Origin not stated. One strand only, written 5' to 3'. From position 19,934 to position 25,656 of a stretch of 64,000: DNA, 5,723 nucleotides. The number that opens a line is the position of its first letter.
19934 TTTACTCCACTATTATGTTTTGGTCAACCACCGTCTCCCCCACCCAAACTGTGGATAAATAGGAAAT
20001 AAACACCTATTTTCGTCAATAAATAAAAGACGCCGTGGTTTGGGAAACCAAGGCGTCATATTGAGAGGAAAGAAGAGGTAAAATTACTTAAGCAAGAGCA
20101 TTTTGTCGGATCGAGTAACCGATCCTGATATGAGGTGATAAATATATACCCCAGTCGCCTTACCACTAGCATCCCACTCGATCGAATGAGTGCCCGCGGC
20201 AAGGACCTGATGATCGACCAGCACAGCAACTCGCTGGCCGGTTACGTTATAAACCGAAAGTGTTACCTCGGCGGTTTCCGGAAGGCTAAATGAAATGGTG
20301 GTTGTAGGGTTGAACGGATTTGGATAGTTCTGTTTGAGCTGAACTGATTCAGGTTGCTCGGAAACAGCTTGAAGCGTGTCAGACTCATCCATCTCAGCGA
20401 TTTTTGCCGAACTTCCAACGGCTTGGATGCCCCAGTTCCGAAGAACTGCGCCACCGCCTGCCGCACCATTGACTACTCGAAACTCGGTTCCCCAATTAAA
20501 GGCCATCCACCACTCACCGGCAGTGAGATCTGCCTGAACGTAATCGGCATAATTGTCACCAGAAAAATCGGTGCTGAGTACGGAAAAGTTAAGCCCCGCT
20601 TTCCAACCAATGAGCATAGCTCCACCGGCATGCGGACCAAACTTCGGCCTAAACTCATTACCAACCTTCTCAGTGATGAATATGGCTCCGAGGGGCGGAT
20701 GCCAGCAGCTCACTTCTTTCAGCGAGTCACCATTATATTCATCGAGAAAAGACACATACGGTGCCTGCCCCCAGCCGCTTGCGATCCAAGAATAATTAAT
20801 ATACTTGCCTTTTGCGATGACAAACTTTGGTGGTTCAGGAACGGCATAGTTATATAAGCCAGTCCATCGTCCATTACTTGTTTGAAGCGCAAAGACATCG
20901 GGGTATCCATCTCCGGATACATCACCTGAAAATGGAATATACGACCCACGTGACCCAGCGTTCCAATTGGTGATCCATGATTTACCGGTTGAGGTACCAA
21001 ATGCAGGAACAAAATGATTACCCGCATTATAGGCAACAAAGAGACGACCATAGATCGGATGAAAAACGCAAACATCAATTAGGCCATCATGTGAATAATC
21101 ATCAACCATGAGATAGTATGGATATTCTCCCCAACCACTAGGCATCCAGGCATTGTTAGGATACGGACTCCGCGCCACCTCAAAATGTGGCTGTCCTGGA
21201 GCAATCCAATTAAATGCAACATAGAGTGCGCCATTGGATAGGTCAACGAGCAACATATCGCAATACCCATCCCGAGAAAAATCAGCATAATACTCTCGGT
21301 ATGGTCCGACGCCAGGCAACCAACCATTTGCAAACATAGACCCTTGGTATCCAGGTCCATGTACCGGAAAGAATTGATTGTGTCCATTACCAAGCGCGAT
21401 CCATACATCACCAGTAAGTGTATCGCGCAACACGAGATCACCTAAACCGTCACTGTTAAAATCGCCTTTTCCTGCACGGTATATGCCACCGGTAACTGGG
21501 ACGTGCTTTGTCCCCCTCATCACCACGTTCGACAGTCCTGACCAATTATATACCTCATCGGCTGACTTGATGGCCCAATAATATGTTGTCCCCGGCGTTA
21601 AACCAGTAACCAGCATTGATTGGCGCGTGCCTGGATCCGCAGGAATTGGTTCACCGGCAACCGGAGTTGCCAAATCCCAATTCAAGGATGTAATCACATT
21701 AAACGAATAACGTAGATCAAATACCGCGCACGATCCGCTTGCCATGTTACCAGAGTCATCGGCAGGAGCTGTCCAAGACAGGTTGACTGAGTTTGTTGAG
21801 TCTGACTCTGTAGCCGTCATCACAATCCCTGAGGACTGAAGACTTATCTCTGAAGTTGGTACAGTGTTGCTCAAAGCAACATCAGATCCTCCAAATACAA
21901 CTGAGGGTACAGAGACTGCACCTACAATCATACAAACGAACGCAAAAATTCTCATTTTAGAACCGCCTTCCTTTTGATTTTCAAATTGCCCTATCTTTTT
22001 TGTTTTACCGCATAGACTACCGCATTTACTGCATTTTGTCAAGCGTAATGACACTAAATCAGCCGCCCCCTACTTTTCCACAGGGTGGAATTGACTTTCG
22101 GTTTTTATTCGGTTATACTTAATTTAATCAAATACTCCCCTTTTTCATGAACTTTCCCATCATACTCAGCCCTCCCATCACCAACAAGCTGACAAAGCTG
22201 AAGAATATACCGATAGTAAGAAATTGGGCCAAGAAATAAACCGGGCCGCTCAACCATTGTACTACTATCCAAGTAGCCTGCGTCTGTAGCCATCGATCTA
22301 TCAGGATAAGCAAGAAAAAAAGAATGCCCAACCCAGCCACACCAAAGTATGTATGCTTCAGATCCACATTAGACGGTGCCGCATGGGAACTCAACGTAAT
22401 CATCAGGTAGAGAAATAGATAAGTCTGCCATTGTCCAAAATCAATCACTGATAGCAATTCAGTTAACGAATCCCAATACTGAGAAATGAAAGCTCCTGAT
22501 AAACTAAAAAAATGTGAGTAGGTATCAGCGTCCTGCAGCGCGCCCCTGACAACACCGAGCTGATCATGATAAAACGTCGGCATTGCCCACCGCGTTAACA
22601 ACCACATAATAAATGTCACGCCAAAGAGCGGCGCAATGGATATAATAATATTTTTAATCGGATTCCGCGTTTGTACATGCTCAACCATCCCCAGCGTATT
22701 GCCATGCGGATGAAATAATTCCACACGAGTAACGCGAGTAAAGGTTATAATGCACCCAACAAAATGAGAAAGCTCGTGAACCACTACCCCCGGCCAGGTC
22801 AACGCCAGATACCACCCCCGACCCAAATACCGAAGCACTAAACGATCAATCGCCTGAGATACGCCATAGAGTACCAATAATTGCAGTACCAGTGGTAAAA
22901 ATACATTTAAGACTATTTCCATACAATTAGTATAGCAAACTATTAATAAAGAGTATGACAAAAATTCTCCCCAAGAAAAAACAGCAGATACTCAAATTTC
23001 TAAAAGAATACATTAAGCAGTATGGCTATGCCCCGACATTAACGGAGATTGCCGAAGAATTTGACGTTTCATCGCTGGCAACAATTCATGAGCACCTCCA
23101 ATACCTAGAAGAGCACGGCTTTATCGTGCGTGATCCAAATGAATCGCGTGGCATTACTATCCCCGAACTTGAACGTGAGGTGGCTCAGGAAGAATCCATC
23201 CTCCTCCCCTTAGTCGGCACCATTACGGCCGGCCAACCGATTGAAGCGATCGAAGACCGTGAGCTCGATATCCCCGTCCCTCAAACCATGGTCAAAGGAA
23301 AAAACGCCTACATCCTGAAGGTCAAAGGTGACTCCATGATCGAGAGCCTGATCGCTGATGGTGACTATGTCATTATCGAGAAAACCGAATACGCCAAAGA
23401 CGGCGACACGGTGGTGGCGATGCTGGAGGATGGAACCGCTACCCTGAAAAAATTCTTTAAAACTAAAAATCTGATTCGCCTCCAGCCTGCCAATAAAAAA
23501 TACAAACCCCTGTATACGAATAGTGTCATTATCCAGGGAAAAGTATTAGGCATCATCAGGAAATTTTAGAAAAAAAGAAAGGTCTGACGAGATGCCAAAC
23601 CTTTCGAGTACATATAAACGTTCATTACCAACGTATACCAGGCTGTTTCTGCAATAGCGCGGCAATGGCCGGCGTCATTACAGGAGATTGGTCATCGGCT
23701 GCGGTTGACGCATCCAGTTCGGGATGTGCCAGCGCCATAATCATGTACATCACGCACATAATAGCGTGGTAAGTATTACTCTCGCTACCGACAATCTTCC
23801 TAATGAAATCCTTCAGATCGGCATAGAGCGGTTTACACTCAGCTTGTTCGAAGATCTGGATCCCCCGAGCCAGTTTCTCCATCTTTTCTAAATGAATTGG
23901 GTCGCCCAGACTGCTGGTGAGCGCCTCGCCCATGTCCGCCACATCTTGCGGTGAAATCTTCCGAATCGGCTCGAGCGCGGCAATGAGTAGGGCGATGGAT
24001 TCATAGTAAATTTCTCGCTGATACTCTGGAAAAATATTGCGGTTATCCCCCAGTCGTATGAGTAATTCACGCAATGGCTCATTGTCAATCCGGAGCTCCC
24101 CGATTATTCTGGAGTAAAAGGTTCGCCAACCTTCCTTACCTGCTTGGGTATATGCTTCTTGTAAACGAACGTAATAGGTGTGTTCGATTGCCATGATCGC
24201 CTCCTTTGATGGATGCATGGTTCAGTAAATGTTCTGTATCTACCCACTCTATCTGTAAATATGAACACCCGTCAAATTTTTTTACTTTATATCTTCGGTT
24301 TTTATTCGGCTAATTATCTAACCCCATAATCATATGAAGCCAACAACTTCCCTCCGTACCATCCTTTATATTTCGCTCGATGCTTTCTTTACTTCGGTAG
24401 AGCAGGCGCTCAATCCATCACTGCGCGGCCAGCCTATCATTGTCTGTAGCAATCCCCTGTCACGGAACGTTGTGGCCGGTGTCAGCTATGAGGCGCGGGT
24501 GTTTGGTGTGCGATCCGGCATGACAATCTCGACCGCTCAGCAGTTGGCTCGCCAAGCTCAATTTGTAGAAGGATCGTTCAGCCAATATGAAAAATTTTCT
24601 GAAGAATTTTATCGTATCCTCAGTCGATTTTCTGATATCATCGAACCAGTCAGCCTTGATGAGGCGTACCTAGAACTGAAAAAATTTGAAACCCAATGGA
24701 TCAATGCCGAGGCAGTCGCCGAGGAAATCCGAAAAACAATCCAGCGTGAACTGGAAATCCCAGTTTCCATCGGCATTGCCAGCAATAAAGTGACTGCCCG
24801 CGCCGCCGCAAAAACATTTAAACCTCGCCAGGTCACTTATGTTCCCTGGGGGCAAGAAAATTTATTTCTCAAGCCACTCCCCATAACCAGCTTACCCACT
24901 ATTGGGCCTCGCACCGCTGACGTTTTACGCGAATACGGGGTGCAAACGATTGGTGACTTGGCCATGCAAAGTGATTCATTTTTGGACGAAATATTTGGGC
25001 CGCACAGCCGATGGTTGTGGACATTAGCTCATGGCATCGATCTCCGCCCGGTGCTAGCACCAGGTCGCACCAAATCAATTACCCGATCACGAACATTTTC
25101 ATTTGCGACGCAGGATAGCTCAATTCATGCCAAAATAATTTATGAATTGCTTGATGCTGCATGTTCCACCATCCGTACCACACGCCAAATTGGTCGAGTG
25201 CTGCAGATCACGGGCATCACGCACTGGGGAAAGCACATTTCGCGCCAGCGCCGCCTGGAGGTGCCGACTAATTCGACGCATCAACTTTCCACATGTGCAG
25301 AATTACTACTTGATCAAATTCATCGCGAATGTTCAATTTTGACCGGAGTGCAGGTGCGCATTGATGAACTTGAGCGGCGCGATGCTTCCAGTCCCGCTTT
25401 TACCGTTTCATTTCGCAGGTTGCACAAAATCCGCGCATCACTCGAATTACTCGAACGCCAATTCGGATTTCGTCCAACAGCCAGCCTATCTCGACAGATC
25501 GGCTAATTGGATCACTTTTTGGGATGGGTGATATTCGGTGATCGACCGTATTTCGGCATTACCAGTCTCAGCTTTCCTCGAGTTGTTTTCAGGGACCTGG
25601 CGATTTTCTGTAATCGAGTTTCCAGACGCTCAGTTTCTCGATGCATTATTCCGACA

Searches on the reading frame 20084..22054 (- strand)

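Call 70: search_protein_families(library=pfam, proteins=[window:20084-22054:-], max_evalue=0.0001)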
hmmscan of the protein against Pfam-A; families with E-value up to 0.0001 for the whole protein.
window:20084-22054:- (656 aa): 4 families
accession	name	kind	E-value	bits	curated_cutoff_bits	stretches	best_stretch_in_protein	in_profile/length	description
PF13517.12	FG-GAP_3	-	2.4e-09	38.1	26.9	0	319-388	1-60/61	FG-GAP-like repeat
PF18962.6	Por_Secre_tail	-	4.5e-09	36.9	27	1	577-651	2-72/75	Secretion system C-terminal sorting domain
PF16656.11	Pur_ac_phosph_N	-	3.2e-06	28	30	1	81-172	8-86/93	Purple acid Phosphatase, N-terminal domain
PF13860.13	FlgD_ig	-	6.4e-05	23.3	27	0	584-636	9-68/79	FlgD Ig-like domain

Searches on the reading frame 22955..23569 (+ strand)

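Call 70: search_protein_families(library=pfam, proteins=[window:22955-23569:+], max_evalue=0.0001)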
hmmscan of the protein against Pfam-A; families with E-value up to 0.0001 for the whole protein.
window:22955-23569:+ (204 aa): 3 families
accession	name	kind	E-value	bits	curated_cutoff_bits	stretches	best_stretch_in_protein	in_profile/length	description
PF00717.28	Peptidase_S24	-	1e-30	106.2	23.3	1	85-197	1-115/116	Peptidase S24-like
PF01726.22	LexA_DNA_bind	-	1.1e-16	60.8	23.7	1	5-66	4-65/65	LexA DNA binding domain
PF09339.16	HTH_IclR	-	3.3e-05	24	22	1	26-61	18-52/52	IclR helix-turn-helix domain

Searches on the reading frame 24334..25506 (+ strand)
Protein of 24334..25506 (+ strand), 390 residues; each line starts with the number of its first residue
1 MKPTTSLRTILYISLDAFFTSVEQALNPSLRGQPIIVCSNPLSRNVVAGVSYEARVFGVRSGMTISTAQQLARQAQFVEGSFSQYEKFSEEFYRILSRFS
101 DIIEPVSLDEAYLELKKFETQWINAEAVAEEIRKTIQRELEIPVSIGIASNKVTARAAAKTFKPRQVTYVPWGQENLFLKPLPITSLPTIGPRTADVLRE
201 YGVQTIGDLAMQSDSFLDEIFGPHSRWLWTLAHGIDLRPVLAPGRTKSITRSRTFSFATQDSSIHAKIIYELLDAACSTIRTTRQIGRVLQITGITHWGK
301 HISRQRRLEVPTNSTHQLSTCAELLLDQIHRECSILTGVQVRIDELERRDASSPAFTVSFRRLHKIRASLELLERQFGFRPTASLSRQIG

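Call 13: search_protein_families(library=pfam, proteins=[window:24334-25506:+], max_evalue=0.001)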
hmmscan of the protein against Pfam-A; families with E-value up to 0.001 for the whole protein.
window:24334-25506:+ (390 aa): 5 families
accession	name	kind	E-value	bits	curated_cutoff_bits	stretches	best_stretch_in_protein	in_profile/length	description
PF00817.25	IMS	-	1.8e-42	145.1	23.2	1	15-159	3-147/148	impB/mucB/samB family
PF11799.13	IMS_C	-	4.4e-12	46.8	20.7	1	247-351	2-104/109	impB/mucB/samB family C-terminal domain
PF11798.14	IMS_HHH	-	9e-06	26.1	24.4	1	178-203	7-32/32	IMS family HHH motif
PF21999.2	IMS_HHH_1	-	0.00044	21.1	27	0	186-236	2-53/53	DNA polymerase-iota, thumb domain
PF22808.1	RhopH3_C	-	0.0005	20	27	1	81-154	10-82/341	RhopH3 C-terminal domain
